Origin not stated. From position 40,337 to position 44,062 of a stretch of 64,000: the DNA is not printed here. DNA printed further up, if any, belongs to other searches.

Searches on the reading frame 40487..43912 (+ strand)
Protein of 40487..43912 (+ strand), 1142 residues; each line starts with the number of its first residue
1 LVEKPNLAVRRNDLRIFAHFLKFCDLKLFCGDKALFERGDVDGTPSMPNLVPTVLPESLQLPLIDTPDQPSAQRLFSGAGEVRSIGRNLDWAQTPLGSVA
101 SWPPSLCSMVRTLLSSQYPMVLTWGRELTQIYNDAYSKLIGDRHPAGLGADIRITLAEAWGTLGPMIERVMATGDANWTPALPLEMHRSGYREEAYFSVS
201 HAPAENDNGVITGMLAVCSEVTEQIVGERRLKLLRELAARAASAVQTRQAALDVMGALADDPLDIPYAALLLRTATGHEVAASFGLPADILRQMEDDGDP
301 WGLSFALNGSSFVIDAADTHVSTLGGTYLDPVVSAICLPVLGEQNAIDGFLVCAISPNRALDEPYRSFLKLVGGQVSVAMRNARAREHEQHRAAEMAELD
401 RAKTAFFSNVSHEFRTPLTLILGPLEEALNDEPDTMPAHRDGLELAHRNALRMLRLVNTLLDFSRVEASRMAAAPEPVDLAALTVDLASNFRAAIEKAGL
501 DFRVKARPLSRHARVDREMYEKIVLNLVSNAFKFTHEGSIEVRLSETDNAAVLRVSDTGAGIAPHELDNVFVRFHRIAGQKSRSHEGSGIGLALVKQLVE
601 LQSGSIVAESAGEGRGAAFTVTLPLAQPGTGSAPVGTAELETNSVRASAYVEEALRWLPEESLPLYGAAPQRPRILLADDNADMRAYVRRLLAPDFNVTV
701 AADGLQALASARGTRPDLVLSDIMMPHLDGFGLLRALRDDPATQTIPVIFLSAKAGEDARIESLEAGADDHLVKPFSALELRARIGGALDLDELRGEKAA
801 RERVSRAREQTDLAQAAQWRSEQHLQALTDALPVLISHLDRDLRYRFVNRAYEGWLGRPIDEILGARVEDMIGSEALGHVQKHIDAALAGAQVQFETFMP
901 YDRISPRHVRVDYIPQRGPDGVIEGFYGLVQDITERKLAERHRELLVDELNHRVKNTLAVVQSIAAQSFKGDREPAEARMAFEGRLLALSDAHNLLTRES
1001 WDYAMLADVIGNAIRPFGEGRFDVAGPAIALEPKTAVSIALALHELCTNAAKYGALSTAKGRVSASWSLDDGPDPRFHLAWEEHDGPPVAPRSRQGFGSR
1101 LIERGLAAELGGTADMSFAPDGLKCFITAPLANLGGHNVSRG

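Call 24: search_protein_families(library=pfam, proteins=[window:40487-43912:+], max_evalue=0.001)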
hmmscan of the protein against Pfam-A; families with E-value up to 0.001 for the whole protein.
window:40487-43912:+ (1142 aa): 13 families
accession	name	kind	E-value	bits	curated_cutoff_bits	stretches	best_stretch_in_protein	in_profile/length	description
PF02518.31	HATPase_c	-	9.7e-28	97.3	26.4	1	518-626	4-110/111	Histidine kinase-, DNA gyrase B-, and HSP90-like ATPase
PF00072.30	Response_reg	-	5.6e-26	91.3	30.2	1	675-785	1-110/111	Response regulator receiver domain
PF07536.20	HWE_HK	-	1.2e-25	90.4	22.8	1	949-1027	1-82/83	HWE histidine kinase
PF08448.16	PAS_4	-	6.3e-19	68.7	23.1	1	830-937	2-109/110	PAS fold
PF00512.31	HisKA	-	2.2e-15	56.9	26.9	1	402-468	1-65/66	His Kinase A (phospho-acceptor) domain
PF13581.12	HATPase_c_2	-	5.4e-11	43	27.4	1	525-600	41-110/127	Histidine kinase-like ATPase domain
PF13596.12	PAS_10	-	1.5e-07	32.4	22.1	1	825-934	1-106/106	PAS domain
PF13185.12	GAF_2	-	1.3e-06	29.1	28.6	0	259-380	15-135/136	GAF domain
PF00989.32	PAS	-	1.2e-05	25.8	22.6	1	824-933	2-113/113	PAS fold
PF07568.18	HisKA_2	-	3.3e-05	24.3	22.3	1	949-1000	1-54/76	Histidine kinase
PF13492.12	GAF_3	-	0.0001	23.1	27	0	269-382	23-129/129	GAF domain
PF13589.12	HATPase_c_3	-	0.00041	20.8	25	1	521-594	4-81/137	Histidine kinase-, DNA gyrase B-, and HSP90-like ATPase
PF13426.13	PAS_9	-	0.00058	20.5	27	0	847-935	15-103/103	PAS domain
